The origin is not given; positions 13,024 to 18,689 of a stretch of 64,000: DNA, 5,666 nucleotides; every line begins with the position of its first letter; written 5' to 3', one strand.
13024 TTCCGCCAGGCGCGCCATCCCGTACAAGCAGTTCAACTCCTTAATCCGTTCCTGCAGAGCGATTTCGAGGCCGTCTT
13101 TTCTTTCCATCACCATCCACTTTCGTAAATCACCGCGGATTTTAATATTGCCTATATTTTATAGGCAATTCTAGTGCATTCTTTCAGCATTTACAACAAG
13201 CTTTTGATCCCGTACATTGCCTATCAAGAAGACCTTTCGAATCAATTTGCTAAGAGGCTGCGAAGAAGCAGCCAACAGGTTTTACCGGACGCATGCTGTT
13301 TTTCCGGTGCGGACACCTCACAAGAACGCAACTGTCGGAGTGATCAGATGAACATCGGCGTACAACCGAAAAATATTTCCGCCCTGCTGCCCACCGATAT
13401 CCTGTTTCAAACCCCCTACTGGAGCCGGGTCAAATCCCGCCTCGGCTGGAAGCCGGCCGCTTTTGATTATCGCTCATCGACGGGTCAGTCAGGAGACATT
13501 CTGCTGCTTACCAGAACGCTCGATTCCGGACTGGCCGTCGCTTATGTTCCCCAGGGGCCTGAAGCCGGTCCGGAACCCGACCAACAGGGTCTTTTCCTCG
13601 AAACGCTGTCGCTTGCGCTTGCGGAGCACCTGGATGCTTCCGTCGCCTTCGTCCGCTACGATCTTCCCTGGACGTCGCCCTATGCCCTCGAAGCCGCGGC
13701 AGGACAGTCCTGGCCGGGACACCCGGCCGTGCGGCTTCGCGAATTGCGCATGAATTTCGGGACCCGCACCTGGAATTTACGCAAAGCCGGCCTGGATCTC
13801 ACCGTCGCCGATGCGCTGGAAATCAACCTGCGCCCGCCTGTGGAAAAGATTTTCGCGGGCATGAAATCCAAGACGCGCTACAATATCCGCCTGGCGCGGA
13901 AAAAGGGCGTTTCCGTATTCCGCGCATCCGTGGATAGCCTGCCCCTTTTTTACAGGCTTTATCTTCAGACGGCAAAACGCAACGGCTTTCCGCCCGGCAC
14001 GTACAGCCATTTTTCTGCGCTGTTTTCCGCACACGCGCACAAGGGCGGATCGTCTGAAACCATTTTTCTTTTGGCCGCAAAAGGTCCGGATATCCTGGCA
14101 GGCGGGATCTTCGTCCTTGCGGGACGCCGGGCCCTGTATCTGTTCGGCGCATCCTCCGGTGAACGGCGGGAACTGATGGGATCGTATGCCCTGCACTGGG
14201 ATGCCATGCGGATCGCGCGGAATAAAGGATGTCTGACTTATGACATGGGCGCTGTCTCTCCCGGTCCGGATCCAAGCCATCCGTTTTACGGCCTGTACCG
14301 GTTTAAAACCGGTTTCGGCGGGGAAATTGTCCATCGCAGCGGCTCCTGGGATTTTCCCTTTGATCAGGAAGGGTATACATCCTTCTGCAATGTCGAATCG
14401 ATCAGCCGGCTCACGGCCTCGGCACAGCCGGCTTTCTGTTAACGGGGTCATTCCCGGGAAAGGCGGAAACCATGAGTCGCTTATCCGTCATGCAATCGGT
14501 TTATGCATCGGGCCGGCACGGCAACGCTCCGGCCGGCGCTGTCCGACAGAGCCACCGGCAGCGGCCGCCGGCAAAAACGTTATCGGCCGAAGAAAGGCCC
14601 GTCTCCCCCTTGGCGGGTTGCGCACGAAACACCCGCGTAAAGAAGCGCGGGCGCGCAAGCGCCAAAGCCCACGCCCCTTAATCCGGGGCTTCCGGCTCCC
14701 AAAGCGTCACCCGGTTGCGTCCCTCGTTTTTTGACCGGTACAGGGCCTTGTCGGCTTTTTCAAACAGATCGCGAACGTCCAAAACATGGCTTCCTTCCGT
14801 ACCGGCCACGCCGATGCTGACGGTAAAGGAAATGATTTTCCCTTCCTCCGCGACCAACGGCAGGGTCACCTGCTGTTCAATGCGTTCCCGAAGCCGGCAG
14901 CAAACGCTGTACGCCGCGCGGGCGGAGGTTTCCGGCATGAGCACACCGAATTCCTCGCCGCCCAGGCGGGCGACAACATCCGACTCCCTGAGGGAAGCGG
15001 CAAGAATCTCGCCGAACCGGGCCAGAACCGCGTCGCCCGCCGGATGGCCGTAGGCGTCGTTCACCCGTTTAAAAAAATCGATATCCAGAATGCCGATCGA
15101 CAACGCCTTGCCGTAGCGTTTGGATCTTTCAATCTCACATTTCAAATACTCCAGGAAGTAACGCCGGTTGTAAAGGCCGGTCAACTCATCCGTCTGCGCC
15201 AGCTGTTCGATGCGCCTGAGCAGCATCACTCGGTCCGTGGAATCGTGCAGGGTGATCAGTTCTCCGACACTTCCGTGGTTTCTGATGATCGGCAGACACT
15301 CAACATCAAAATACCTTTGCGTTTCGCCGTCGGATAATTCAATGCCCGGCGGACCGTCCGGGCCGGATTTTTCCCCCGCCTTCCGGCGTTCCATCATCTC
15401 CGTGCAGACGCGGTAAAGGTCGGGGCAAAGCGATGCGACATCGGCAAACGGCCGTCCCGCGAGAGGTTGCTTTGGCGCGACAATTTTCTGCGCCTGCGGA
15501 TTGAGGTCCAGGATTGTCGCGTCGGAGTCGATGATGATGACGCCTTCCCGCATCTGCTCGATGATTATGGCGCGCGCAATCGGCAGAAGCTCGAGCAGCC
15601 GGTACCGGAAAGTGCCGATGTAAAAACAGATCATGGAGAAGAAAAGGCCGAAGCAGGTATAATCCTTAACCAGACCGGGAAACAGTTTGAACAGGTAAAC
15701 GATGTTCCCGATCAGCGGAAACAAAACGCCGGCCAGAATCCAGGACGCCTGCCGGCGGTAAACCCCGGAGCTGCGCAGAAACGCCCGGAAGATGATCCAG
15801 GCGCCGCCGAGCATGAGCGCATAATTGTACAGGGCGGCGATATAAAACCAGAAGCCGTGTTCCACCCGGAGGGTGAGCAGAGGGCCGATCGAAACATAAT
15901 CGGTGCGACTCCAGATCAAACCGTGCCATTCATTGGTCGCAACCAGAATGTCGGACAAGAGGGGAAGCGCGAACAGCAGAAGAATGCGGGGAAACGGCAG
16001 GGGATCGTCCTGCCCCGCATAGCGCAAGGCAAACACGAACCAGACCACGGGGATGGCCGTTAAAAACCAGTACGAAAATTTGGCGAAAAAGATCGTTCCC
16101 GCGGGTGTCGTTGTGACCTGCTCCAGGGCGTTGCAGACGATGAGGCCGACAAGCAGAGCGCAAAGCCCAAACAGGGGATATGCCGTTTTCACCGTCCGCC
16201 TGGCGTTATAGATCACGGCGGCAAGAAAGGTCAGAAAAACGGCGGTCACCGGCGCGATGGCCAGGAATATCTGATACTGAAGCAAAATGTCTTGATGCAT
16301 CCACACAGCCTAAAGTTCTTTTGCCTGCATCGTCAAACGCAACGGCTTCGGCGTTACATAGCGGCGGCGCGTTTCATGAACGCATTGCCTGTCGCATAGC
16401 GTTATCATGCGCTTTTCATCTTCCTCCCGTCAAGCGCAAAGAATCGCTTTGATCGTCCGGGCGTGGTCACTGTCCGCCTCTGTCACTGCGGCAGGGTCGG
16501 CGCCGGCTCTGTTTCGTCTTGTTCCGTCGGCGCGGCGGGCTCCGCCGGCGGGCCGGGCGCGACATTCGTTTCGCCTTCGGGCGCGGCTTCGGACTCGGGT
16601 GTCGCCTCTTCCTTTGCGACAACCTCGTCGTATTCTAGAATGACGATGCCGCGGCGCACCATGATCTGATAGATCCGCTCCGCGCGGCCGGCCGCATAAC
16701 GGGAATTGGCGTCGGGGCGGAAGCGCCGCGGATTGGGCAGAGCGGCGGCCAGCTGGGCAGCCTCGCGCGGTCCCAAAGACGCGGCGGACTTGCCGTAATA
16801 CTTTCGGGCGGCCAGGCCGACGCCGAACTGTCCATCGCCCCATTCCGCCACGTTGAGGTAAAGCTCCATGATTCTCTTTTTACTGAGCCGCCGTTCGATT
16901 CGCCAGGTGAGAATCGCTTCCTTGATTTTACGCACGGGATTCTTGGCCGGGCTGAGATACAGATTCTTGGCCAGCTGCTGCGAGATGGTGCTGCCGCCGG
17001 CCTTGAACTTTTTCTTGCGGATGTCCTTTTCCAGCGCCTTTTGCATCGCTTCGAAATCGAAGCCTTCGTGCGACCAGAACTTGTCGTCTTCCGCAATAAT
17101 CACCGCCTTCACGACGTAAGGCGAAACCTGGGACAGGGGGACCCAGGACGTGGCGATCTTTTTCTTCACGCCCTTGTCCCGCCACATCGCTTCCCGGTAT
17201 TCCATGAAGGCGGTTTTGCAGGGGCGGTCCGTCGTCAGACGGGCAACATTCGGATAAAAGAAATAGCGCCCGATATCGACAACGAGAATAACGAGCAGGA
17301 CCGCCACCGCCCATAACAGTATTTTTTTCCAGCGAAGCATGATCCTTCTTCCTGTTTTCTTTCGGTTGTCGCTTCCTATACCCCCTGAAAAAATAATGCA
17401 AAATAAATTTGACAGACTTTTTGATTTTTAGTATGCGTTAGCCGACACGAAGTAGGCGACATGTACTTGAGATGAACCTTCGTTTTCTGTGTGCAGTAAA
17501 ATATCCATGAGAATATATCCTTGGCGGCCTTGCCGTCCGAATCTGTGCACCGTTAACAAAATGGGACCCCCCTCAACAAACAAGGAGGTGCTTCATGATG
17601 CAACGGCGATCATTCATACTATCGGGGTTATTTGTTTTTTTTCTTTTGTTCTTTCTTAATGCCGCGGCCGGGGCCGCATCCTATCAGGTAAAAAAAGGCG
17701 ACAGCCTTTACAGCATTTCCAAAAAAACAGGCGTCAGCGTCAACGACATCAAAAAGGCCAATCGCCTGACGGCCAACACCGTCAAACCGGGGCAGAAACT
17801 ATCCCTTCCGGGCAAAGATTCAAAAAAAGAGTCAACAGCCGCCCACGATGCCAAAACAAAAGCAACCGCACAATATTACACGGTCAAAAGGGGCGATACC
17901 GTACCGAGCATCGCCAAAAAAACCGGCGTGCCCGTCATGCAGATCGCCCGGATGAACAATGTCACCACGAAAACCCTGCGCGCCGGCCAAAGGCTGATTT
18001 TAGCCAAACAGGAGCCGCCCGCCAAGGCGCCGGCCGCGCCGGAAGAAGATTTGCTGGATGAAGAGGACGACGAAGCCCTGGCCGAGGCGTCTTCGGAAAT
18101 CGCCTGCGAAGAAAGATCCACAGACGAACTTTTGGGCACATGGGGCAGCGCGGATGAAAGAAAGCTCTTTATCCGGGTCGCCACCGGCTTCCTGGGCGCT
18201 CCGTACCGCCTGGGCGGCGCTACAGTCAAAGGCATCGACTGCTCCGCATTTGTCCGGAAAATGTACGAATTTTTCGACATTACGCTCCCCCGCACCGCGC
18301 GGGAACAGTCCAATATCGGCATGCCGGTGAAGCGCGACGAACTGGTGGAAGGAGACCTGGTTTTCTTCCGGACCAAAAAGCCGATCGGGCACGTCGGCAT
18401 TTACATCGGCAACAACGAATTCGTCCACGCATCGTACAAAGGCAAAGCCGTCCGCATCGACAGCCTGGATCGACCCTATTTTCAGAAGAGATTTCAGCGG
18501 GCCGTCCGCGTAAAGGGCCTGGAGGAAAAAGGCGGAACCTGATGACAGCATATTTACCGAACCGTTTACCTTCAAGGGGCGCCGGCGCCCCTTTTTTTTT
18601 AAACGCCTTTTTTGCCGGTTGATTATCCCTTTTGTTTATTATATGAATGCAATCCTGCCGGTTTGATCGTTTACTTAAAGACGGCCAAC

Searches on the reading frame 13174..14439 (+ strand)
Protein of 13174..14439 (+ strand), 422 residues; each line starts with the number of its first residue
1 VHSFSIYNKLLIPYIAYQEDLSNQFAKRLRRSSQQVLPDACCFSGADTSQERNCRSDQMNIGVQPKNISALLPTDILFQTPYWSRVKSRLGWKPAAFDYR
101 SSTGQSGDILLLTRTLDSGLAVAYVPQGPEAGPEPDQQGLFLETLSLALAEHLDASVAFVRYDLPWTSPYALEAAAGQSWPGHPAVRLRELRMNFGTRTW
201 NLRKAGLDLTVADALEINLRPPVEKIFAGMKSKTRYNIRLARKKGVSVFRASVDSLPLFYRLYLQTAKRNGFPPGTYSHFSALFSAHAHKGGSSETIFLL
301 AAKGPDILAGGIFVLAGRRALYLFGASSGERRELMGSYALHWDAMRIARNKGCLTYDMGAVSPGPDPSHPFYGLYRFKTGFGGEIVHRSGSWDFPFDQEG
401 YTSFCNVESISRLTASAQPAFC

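Call 73: search_protein_families(library=pfam, proteins=[window:13174-14439:+], max_evalue=0.00001)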
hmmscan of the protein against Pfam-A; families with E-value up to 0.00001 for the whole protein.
window:13174-14439:+ (422 aa): 2 families
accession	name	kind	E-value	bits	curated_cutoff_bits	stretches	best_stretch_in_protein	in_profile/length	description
PF02388.22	FemAB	-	3.5e-33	115.5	24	2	303-401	302-398/406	FemAB family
PF13480.13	Acetyltransf_6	-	5.9e-10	39.9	22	1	232-360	1-136/143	Acetyltransferase (GNAT) domain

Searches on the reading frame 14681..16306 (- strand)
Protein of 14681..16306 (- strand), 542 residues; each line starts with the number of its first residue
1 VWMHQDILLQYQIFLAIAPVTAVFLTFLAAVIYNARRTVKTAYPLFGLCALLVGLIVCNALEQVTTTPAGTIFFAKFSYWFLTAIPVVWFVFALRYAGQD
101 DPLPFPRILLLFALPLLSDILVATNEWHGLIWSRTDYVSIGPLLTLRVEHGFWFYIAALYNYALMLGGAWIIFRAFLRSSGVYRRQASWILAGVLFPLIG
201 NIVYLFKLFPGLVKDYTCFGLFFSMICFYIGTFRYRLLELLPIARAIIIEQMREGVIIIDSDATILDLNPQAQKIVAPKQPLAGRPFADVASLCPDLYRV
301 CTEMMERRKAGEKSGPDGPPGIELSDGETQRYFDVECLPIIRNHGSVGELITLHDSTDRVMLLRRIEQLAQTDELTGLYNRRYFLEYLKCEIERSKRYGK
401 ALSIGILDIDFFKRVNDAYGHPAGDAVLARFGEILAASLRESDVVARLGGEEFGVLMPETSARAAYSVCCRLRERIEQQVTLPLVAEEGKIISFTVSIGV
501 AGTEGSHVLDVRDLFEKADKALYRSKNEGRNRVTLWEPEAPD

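Call 73: search_protein_families(library=pfam, proteins=[window:14681-16306:-], max_evalue=0.00001)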
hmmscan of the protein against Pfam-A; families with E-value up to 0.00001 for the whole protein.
window:14681-16306:- (542 aa): 2 families
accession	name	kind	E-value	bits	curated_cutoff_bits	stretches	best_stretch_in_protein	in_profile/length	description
PF16927.11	HisKA_7TM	-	4.2e-55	187.5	28.6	1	20-242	4-224/224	N-terminal 7TM region of histidine kinase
PF00990.26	GGDEF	-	3.4e-44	150.9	23.8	1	370-532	1-161/161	Diguanylate cyclase, GGDEF domain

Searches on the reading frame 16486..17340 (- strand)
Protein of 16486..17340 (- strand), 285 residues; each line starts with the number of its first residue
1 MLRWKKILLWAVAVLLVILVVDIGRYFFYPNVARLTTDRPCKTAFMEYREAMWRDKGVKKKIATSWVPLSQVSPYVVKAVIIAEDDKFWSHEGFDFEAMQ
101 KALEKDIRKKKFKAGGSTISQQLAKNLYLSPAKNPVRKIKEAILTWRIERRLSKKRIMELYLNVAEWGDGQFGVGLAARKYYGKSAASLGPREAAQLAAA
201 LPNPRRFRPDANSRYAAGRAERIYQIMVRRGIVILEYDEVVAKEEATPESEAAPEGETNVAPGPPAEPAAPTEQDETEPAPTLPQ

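Call 73: search_protein_families(library=pfam, proteins=[window:16486-17340:-], max_evalue=0.00001)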
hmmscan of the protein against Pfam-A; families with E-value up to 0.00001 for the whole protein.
window:16486-17340:- (285 aa): 1 family
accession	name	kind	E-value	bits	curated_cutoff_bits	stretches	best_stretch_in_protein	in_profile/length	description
PF00912.28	Transgly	-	1.3e-53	181.5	27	1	61-227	11-177/178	Transglycosylase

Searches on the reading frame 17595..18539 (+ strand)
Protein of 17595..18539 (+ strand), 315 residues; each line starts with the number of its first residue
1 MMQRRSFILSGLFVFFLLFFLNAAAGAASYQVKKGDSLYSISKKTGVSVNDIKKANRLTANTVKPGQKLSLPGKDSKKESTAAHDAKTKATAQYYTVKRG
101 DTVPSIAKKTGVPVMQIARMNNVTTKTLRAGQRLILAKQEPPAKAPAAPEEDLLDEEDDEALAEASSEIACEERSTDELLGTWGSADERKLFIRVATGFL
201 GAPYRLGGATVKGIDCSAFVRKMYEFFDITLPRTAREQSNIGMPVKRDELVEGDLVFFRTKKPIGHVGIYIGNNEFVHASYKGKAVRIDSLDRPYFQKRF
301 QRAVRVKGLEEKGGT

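Call 73: search_protein_families(library=pfam, proteins=[window:17595-18539:+], max_evalue=0.00001)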
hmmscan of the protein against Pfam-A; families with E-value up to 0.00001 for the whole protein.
window:17595-18539:+ (315 aa): 3 families
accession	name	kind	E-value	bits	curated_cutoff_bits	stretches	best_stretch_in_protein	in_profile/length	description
PF00877.26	NLPC_P60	-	3.7e-31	107.6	23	1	201-305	1-105/105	NlpC/P60 family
PF01476.26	LysM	-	2.6e-30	104.5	20.9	2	30-72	1-43/43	LysM domain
PF23473.1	LysM3_LYK4_5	-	2.5e-09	37.5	29.3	0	29-63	4-38/48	LYK4/5 LysM3 domain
